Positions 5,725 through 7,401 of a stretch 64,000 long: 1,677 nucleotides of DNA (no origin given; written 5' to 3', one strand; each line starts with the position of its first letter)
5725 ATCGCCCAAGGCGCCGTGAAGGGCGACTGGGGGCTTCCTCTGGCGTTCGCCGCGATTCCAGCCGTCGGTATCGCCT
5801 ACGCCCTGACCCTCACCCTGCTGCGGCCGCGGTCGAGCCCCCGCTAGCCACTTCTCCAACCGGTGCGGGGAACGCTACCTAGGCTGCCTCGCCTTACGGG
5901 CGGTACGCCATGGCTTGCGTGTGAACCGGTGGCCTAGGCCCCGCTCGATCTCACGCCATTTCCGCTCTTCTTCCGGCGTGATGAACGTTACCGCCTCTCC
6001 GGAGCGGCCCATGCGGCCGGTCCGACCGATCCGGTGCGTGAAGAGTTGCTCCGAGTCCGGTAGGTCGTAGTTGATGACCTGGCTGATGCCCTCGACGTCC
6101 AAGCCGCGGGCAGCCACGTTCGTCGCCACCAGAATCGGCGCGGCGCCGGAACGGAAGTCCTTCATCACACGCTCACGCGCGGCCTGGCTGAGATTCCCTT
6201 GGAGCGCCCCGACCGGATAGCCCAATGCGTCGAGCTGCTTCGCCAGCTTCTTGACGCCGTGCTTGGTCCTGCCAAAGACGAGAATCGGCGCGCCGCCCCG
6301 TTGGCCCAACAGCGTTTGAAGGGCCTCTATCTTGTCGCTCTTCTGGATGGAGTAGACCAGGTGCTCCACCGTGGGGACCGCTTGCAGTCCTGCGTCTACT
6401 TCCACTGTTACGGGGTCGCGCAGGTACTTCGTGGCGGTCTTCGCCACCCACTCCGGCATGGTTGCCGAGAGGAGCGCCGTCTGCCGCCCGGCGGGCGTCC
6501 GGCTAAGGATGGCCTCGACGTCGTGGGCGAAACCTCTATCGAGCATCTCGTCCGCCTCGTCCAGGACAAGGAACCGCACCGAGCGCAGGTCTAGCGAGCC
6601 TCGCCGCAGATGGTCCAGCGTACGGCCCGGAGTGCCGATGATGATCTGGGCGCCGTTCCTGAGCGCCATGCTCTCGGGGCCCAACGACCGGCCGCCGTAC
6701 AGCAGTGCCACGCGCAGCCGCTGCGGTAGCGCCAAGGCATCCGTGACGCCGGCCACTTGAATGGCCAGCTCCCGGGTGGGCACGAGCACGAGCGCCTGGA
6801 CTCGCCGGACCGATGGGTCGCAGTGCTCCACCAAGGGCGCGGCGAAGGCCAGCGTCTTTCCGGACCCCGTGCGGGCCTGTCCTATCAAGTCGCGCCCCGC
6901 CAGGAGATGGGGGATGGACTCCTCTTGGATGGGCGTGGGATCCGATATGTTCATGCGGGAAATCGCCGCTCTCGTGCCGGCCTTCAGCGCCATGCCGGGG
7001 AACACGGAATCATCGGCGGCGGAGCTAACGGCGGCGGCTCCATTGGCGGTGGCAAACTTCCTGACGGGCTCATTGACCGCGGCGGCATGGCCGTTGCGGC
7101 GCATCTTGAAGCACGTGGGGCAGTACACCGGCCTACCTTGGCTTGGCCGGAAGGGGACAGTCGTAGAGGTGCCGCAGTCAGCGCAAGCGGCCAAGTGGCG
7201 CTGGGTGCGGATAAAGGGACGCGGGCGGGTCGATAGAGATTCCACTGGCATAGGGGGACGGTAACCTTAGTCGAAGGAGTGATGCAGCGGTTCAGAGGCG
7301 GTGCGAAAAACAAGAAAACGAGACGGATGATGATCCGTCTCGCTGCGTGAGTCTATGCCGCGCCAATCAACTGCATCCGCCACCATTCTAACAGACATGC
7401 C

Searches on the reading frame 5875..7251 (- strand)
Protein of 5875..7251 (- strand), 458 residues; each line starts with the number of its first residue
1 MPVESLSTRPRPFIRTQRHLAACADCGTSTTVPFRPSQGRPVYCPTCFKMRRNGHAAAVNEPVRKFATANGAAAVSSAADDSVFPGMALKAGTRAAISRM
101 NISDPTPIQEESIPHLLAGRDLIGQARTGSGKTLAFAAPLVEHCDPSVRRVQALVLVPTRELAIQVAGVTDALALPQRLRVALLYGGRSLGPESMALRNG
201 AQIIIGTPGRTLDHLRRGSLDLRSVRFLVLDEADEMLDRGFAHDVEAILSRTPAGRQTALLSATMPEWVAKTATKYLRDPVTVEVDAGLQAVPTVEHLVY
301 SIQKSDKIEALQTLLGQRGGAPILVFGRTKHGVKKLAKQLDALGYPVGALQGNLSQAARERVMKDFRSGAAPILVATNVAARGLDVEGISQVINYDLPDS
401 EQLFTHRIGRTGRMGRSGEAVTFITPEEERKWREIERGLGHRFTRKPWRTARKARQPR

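Call 29: search_protein_families(library=pfam, proteins=[window:5875-7251:-])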
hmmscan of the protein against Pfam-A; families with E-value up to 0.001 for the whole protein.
window:5875-7251:- (458 aa): 3 families
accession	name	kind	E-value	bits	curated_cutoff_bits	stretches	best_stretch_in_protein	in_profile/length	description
PF00270.35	DEAD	-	1.8e-46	158.4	26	1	106-270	1-165/167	DEAD/DEAH box helicase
PF00271.37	Helicase_C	-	6.9e-29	100.8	23.5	1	306-415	1-110/110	Helicase conserved C-terminal domain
PF23477.1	zf_Tbcl_2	-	1.4e-14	53.9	27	1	18-52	3-37/37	Probable treble clef zinc finger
